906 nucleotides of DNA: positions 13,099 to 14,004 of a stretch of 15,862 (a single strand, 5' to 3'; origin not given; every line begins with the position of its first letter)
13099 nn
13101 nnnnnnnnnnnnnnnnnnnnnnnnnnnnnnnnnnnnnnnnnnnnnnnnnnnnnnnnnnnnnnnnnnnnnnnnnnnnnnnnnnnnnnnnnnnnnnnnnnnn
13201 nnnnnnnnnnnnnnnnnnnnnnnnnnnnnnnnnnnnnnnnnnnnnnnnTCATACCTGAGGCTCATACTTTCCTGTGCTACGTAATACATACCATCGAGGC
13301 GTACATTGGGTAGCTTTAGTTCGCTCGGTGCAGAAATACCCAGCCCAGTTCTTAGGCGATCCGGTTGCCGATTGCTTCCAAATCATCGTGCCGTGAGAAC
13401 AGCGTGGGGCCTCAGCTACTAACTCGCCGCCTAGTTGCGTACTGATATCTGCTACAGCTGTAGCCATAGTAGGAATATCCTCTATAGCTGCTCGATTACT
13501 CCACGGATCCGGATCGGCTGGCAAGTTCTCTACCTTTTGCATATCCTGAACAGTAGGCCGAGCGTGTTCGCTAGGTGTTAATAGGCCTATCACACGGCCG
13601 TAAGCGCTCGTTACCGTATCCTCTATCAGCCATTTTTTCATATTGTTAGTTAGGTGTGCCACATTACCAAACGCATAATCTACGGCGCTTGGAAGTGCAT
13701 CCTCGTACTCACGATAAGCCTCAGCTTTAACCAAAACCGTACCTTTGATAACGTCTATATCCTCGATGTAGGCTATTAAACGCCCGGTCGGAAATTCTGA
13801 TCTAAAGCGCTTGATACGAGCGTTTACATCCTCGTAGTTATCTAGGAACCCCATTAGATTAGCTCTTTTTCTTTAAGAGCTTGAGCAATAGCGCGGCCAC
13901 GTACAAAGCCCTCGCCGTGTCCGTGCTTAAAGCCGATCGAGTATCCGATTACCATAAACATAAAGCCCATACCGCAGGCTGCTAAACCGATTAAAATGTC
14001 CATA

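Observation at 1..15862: Minimal one-strand tailed-phage genome with no recognisable replication, recombination-control, lysogeny or small-terminase genes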

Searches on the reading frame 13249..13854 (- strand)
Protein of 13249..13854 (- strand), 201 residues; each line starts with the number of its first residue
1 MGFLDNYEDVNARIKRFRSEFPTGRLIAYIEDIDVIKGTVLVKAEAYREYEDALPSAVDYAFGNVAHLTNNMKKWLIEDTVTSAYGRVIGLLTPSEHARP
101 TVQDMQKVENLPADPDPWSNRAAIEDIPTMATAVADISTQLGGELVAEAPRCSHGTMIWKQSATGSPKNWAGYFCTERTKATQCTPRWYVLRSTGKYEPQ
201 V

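Call 8: search_protein_families(library=pfam, max_evalue=0.1, proteins=[window:13249-13854:-])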
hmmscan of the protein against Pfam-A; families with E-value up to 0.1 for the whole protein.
window:13249-13854:- (201 aa): 1 family
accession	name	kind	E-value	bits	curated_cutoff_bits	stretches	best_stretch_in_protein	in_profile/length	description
PF25690.1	Phage_gp49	-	0.0019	18.7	27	1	150-188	149-186/191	Mycobacteriophage L5/D29 gene 49 protein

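Call 9: search_protein_families(library=phrogs, max_evalue=0.1, proteins=[window:13249-13854:-])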
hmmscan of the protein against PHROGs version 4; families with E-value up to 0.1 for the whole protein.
window:13249-13854:- (201 aa): 3 families
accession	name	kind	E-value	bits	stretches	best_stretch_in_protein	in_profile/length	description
phrog_11717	-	unknown function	7.5e-12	46.4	1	4-109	27-128/208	-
phrog_23738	-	unknown function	9e-11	42.7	1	5-117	8-120/198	-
phrog_364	-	DNA, RNA and nucleotide metabolism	0.00091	20.5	1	148-189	143-185/188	ribonucleoside reductase class II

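Call 15: search_dna_similar(query=window:13249-13854:-, collection=phages, mode=protein, max_rows=25, max_evalue=0.01)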
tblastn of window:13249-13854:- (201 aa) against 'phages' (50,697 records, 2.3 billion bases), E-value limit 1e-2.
Records with a match: 1; places in all: 1; records where one place covers at least 80% of the query: 0.
Best place of each record, by identity: <60% 1.
By first word of the organism name: Lactobacillus 1.
By host as written in the record: Lactobacillus delbrueckii subsp. bulgaricus 21:328 1.
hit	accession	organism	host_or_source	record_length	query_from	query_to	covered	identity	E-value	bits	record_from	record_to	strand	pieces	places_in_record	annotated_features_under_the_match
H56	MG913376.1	Lactobacillus phage PMBT4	Lactobacillus delbrueckii subsp. ...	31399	2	91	45%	32.2%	1e-2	42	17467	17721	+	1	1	hypothetical protein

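Call 19: find_homologous_proteins(query=window:13249-13854:-)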
Query window:13249-13854:- (201 aa): 2127 proteins with E <= 0.001 among 2346 candidates; the best 120 are listed.
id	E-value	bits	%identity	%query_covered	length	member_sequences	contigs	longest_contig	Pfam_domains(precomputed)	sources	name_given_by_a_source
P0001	2.6e-132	457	99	100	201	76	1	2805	-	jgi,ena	-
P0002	6.7e-132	455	99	100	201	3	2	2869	-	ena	-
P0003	1.3e-122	425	91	100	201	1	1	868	-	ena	-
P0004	3.4e-122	424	91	100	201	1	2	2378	-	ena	-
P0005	3.1e-120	417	90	100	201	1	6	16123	-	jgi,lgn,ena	jgi:hypothetical protein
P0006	1.2e-119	415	90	100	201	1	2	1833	-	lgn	-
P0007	1.5e-119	415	90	100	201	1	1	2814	-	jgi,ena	jgi:hypothetical protein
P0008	1.6e-119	415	89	100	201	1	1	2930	-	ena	-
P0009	4.1e-119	414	90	100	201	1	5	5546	-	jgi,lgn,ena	jgi:hypothetical protein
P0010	4.2e-119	414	88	100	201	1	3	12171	-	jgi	jgi:hypothetical protein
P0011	4.0e-118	410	89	100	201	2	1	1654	-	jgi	jgi:hypothetical protein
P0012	1.9e-117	408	88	100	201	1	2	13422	-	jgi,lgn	jgi:hypothetical protein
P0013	2.3e-117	408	88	100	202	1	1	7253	-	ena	-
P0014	6.8e-116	403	87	100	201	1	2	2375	-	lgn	-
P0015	7.6e-116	403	87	100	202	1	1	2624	-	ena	-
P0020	2.1e-113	395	85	100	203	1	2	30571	-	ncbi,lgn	-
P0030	2.8e-109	382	84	100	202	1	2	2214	PF25690.2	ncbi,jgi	jgi:hypothetical protein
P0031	3.1e-109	381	83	100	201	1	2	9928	PF25690.2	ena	-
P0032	5.4e-109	381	84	100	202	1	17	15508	PF25690.2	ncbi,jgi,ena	jgi:hypothetical protein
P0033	5.5e-109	381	83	100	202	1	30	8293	PF25690.2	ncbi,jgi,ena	jgi:hypothetical protein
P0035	7.3e-109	380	83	100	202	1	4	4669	PF25690.2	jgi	jgi:hypothetical protein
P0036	8.3e-109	380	82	100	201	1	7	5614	PF25690.2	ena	-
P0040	1.4e-108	379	83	100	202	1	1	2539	PF25690.2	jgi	jgi:hypothetical protein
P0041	1.5e-108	379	83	100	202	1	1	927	PF25690.2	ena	-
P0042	2.1e-108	379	83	100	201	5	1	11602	PF25690.2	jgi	-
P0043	2.2e-108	379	82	100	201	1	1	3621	PF25690.2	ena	-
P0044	2.7e-108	378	83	100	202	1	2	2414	PF25690.2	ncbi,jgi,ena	jgi:hypothetical protein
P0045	2.9e-108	378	82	100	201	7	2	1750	PF25690.2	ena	-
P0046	3.1e-108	378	82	100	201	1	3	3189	PF25690.2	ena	-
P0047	3.8e-108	378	82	100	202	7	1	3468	PF25690.2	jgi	-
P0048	4.6e-108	378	82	100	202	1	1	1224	PF25690.2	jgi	jgi:hypothetical protein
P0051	7.2e-108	377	83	100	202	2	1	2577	PF25690.2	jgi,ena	jgi:hypothetical protein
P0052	8.0e-108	377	83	100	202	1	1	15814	PF25690.2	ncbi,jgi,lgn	jgi:hypothetical protein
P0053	8.1e-108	377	82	100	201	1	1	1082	PF25690.2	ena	-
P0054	9.6e-108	377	83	100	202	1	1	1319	PF25690.2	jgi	jgi:hypothetical protein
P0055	1.5e-107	376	81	100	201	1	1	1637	PF25690.2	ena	-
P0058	1.1e-106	373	81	100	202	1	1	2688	PF25690.2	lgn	-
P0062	3.1e-106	372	81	100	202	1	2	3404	PF25690.2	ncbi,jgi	jgi:hypothetical protein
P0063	3.7e-106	371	81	100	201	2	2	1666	PF25690.2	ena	-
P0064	5.9e-106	371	80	100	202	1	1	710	PF25690.2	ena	-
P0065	6.0e-106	371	80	100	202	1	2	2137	PF25690.2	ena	-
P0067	1.6e-105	369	80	100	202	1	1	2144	PF25690.2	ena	-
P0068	1.8e-105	369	81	100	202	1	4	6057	PF25690.2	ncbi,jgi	jgi:hypothetical protein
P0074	9.4e-105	367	81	100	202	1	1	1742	PF25690.2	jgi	jgi:hypothetical protein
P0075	1.6e-104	366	80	100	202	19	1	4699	PF25690.2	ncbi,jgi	jgi:hypothetical protein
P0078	3.0e-103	362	79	100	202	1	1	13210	PF25690.2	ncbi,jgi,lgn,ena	jgi:hypothetical protein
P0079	1.6e-102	359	78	100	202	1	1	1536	PF25690.2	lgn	-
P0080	1.6e-102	359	78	100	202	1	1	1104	PF25690.2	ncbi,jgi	jgi:hypothetical protein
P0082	8.9e-102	357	78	100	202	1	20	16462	PF25690.2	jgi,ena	jgi:hypothetical protein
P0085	1.5e-101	356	77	100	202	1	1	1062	PF25690.2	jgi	jgi:hypothetical protein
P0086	2.1e-101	356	77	100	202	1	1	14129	PF25690.2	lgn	-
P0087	2.1e-101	356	77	100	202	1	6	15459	PF25690.2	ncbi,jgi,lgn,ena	jgi:hypothetical protein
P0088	2.7e-101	355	76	100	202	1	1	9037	PF25690.2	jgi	-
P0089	2.7e-101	355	78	100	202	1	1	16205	PF25690.2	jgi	-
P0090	2.9e-101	355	77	100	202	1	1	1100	PF25690.2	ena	-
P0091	3.0e-101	355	76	100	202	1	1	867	PF25690.2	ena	-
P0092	3.0e-101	355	76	100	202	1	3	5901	PF25690.2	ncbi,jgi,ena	jgi:hypothetical protein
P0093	3.3e-101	355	77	100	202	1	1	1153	PF25690.2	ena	-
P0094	7.8e-101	354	76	100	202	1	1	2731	PF25690.2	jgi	-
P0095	1.1e-100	354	77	100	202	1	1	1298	PF25690.2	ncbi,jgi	jgi:hypothetical protein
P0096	1.1e-100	354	76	100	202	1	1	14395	PF25690.2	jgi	-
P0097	1.1e-100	353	76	100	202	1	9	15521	PF25690.2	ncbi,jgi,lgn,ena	jgi:hypothetical protein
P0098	1.3e-100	353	76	100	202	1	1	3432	PF25690.2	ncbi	-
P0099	1.5e-100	353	77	100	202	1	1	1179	PF25690.2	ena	-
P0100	1.5e-100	353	76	100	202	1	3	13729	PF25690.2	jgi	jgi:hypothetical protein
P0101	1.5e-100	353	76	100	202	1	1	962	PF25690.2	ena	-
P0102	2.0e-100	353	77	100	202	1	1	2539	PF25690.2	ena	-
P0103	2.9e-100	352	75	100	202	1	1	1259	PF25690.2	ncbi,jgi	jgi:hypothetical protein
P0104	2.9e-100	352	75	100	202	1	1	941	PF25690.2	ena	-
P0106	3.7e-100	352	76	100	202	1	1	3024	PF25690.2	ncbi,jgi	jgi:hypothetical protein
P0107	3.8e-100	352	78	100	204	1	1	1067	PF25690.2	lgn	-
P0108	5.4e-100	351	76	100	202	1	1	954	PF25690.2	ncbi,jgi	jgi:hypothetical protein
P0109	7.2e-100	351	75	100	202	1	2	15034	PF25690.2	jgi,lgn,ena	jgi:hypothetical protein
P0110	7.5e-100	351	75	100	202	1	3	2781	PF25690.2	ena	-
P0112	1.9e-99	349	75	100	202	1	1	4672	PF25690.2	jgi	jgi:hypothetical protein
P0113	1.9e-99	349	75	100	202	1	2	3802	PF25690.2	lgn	-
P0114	2.4e-99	349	77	100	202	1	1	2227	PF25690.2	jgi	jgi:hypothetical protein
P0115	2.6e-99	349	75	100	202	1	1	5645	PF25690.2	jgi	-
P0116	2.6e-99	349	75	100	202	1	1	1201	PF25690.2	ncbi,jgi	jgi:hypothetical protein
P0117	4.4e-99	348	75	100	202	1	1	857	PF25690.2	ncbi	-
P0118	4.9e-99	348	76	100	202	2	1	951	PF25690.2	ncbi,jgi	jgi:hypothetical protein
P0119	5.0e-99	348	75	100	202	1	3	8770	PF25690.2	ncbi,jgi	jgi:hypothetical protein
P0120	5.3e-99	348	77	100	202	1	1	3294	PF25690.2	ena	-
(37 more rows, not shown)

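Call 22: search_solved_structures(query=window:13249-13854:-, max_evalue=10, show_alignments=2)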
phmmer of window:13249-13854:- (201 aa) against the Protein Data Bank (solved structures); distinct sequences matched with E-value up to 10: 2.
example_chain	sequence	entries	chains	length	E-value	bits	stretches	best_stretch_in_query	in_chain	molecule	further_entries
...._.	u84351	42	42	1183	1.6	11.7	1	77-132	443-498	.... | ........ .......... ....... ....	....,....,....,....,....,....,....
5wlc_SI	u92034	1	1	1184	1.6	11.7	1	77-132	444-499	Bms1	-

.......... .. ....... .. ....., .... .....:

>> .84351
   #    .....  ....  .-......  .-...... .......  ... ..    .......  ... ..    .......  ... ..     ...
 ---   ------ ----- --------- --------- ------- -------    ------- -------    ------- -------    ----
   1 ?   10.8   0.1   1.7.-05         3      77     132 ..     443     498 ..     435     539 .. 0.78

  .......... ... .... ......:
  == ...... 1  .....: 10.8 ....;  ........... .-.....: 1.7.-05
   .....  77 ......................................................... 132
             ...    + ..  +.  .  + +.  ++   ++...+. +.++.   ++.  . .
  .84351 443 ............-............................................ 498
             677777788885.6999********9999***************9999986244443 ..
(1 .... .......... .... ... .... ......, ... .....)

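Call 33: search_protein_representatives(protein=window:13249-13854:-)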
Query: 201 residues. Proteins with E-value up to 0.001 (for the whole library): 514; up to 1e-10: 106; up to 1e-30: 26. The best 150 are listed.
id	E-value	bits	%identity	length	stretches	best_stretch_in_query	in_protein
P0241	4.9e-90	317.0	70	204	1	1-201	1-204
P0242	2.2e-52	194.1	52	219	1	1-201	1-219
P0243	1.8e-50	187.9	49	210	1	2-197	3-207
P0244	1.9e-48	181.3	53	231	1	3-195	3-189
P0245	1.0e-47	178.9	52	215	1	2-201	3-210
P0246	3.9e-47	177.0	82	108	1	1-106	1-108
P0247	6.0e-43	163.3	42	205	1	4-196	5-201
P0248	7.3e-41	156.5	46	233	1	4-199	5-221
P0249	9.3e-41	156.2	49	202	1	1-188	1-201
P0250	1.4e-39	152.3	45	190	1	1-201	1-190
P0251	2.0e-39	151.9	44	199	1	1-197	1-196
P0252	1.1e-38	149.4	42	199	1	4-194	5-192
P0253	1.4e-38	149.0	42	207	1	1-193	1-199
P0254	5.6e-36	140.6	40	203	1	1-195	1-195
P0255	6.3e-36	140.4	47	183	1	1-188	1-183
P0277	8.4e-28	113.9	39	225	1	2-194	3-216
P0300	1.5e-19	86.9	36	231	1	4-189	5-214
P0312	2.3e-16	76.6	33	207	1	4-188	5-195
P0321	6.0e-14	68.7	33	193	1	1-196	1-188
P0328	6.3e-13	65.3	31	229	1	4-200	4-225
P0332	8.3e-13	64.9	33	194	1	4-189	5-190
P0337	5.7e-12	62.2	30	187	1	4-188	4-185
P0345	9.4e-11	58.2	37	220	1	4-197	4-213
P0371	5.6e-09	52.4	30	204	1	6-199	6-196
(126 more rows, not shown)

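Call 36: search_solved_structures(query=A1, max_evalue=10, show_alignments=3)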
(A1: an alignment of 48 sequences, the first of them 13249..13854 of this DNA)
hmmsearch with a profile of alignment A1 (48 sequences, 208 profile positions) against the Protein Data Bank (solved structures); distinct sequences matched with E-value up to 10: 4.
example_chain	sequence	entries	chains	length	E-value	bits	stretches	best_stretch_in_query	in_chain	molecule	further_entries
6pir_A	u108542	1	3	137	0.14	15.2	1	71-149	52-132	MavE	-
4fx5_A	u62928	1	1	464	0.5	13.4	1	80-119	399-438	von Willebrand factor type A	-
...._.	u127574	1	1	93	0.94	12.5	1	156-194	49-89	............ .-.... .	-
7jl5_A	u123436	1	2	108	9.9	9.2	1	156-195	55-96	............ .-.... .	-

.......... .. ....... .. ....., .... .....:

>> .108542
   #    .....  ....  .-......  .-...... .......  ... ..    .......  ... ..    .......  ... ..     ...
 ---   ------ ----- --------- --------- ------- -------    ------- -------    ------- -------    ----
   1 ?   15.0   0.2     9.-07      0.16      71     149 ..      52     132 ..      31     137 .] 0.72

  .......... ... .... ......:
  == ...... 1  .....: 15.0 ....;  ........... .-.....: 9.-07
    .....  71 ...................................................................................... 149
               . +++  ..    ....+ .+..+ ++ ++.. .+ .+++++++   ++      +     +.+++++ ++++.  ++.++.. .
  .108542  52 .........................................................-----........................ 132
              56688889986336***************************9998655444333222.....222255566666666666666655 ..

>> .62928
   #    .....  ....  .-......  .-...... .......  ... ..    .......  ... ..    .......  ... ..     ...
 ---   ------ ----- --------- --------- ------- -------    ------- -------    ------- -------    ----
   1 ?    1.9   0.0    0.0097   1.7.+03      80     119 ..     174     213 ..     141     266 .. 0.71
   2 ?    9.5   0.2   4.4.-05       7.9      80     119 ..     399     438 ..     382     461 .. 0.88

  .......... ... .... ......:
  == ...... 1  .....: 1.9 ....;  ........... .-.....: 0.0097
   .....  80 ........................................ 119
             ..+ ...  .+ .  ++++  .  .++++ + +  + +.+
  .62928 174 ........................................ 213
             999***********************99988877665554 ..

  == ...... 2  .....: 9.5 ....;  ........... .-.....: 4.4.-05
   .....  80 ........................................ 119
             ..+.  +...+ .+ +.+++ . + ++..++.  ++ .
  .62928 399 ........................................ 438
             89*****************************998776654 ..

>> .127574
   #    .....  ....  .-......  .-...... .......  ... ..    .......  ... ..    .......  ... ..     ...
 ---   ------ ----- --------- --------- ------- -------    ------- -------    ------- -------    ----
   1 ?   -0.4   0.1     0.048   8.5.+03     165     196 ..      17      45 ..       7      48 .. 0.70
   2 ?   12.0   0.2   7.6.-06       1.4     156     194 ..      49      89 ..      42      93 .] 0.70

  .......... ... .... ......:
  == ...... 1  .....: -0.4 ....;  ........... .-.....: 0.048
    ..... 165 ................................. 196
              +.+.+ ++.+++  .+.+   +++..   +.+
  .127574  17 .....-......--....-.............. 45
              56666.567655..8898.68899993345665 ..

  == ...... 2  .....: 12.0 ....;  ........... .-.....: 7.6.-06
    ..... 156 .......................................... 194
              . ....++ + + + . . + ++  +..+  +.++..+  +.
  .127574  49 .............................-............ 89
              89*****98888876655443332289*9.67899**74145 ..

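Call 37: search_protein_families(library=pfam, alignment_id=A1, max_evalue=0.01)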
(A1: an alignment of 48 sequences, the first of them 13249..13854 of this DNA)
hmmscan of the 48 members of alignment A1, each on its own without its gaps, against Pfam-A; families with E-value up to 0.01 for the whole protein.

A. member 1, window:13249-13854:- (201 aa): 1 family
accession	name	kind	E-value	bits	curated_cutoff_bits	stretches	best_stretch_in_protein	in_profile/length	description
PF25690.1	Phage_gp49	-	0.0019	18.7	27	1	150-188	149-186/191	Mycobacteriophage L5/D29 gene 49 protein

B. families by the number of members that match (of 48 scanned): 2 families
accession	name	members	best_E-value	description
PF25690.1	Phage_gp49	37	6e-13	Mycobacteriophage L5/D29 gene 49 protein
PF04450.18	BSP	1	0.0027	Peptidase of plants and bacteria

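Call 43: predict_structure(alignment_id=A1)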
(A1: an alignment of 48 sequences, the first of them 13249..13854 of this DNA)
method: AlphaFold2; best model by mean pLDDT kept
length: 201 residues; sequences in the alignment: 48
mean_pLDDT: 88.7   pTM: 0.53
mean pLDDT of the five models: 88.7, 87.1, 86.7, 86.1, 85.8
residues with pLDDT >= 90: 132; 70-90: 51; 50-70: 17; < 50: 1
segments of 3 or more residues with pLDDT < 50: none
pLDDT, mean of each block of 10 residues (from residue 1): 72 95 98 98 98 97 96 97 96 82 69 71 72 82 80 96 91 96 96 92 82
secondary structure, 60 per line:
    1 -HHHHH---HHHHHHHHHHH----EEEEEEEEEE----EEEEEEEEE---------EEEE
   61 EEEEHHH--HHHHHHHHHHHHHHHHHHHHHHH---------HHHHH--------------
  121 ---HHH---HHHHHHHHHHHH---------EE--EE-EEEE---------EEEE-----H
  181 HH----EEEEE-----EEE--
elements in order: H2-6 H10-20 E25-34 E39-47 E57-64 H70-92 H102-106 H130-141 E158-161 E171-174 E187-191 E197-199

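Call 54: fold_search(model_id=the predicted structure, library=pdb)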
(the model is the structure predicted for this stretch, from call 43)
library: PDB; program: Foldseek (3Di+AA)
matches with E <= 10: 340; with E <= 0.001: 0
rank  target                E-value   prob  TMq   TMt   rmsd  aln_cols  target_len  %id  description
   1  8dga_K                2.3e-01  0.23  0.24  0.26  30.6       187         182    8  Structural Basis of MicroRNA Biogenesis by Dicer-1 and Its Partner Protein Loqs-PB - complex IV (released 2022-11-16)
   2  8dg7_K                2.5e-01  0.33  0.26  0.28  32.9       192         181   10  Structural Basis of MicroRNA Biogenesis by Dicer-1 and Its Partner Protein Loqs-PB - complex III (released 2022-11-16)
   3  1qu6_MODEL_1_A        2.8e-01  0.25  0.22  0.24  16.4       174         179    7  STRUCTURE OF THE DOUBLE-STRANDED RNA-BINDING DOMAIN OF THE PROTEIN KINASE PKR REVEALS THE MOLECULAR BASIS OF I (released 1999-12-23)
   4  8rj3_I                3.3e-01  0.69  0.26  0.44   5.1        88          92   14  Human RAD52 open ring conformation (released 2024-04-24)
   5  5npg_MODEL_1_A        3.3e-01  0.57  0.24  0.48   5.4        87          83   10  Solution structure of Drosophila melanogaster Loquacious dsRBD1 (released 2017-10-04)
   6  8ow1_PP               3.5e-01  0.05  0.13  0.11  21.9       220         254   11  Cryo-EM structure of the yeast Inner kinetochore bound to a CENP-A nucleosome. (released 2023-08-09)
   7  7zpk_C                5.3e-01  0.21  0.21  0.19  14.9       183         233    6  Mammalian Dicer in the "pre-dicing state" with pre-miR-15a substrate and TARBP2 subunit (released 2022-11-16)
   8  8dfv_K                5.3e-01  0.14  0.20  0.17  22.0       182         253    8  Structural Basis of MicroRNA Biogenesis by Dicer-1 and Its Partner Protein Loqs-PB - complex IIa (released 2022-11-16)
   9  6pe3                  6.0e-01  0.23  0.20  0.13   9.4        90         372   11  Structure of YcaO enzyme from Methanocaldococcus jannaschii in complex with ATP (released 2020-01-08)
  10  4x8w_B                7.2e-01  0.38  0.24  0.49   4.6        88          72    8  dsRBD3 of Loquacious (released 2016-01-13)
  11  7zpj_D                7.6e-01  0.51  0.25  0.54   4.5        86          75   13  Mammalian Dicer in the "pre-dicing state" with pre-miR-15a substrate and TARBP2 subunit (released 2022-12-28)
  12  5nzh_A                7.6e-01  0.09  0.12  0.07  12.2        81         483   14  Crystal structure of UDP-glucose pyrophosphorylase V402W mutant from Leishmania major (released 2018-04-18)
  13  7jl5_A                8.1e-01  0.72  0.16  0.33   3.6        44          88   25  Crystal structure of human NEIL3 tandem zinc finger GRF domains (released 2020-09-09)
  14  7u58_A                8.1e-01  0.25  0.25  0.09  20.8       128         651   15  YcaO-mediated ATP-dependent peptidase activity in ribosomal peptide biosynthesis (released 2022-11-02)
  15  8ow1_P                8.1e-01  0.03  0.13  0.11  19.2       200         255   10  Cryo-EM structure of the yeast Inner kinetochore bound to a CENP-A nucleosome. (released 2023-08-09)
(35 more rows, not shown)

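Call 58: search_protein_families(library=ncbifam, max_evalue=1, proteins=[window:13249-13854:-])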
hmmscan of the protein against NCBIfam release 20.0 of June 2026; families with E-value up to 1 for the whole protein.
window:13249-13854:- (201 aa): 1 family
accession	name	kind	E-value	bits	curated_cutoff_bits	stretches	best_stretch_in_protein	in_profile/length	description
NF003496.0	PRK05166.1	equivalog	0.027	13.2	540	1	37-86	190-235/373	histidinol-phosphate transaminase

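Call 59: find_encoding_contigs(protein=P0020, flank=10000, max_places=3)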
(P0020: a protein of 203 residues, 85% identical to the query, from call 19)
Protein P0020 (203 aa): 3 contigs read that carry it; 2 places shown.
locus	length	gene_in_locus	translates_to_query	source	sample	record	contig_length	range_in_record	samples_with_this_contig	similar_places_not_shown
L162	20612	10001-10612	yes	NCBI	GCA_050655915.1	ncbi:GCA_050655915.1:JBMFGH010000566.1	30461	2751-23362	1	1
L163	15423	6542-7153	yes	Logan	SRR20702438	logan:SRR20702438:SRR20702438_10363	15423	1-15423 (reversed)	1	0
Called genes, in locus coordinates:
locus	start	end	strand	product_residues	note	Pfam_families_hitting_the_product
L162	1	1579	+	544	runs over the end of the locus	PF04586:Peptidase_S78 (weak), PF25209:Phage_capsid_4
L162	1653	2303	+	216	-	-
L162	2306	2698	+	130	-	-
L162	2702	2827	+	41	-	-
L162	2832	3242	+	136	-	-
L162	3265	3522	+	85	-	-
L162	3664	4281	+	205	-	-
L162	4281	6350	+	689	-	-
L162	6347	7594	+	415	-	-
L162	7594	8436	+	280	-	-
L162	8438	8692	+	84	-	-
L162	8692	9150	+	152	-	PF13539:Peptidase_M15_4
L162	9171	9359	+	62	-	-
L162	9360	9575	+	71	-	-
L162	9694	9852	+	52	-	-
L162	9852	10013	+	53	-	-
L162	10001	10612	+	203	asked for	-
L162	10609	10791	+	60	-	-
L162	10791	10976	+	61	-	-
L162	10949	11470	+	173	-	-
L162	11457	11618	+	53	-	-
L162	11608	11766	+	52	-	-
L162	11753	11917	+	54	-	PF09723:Zn_ribbon_8 (weak)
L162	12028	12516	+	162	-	-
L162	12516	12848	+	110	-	PF01844:HNH, PF14279:HNH_5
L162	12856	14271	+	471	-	PF03354:TerL_ATPase (weak), PF03237:Terminase_6N, PF20441:TerL_nuclease (faint)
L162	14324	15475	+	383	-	PF04860:Phage_portal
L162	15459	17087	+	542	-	PF04586:Peptidase_S78 (weak), PF25209:Phage_capsid_4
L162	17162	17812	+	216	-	-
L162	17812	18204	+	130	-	-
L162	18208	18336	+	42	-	-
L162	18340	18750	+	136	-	-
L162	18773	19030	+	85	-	-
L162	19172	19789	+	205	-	-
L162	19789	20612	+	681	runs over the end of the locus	-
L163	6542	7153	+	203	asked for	-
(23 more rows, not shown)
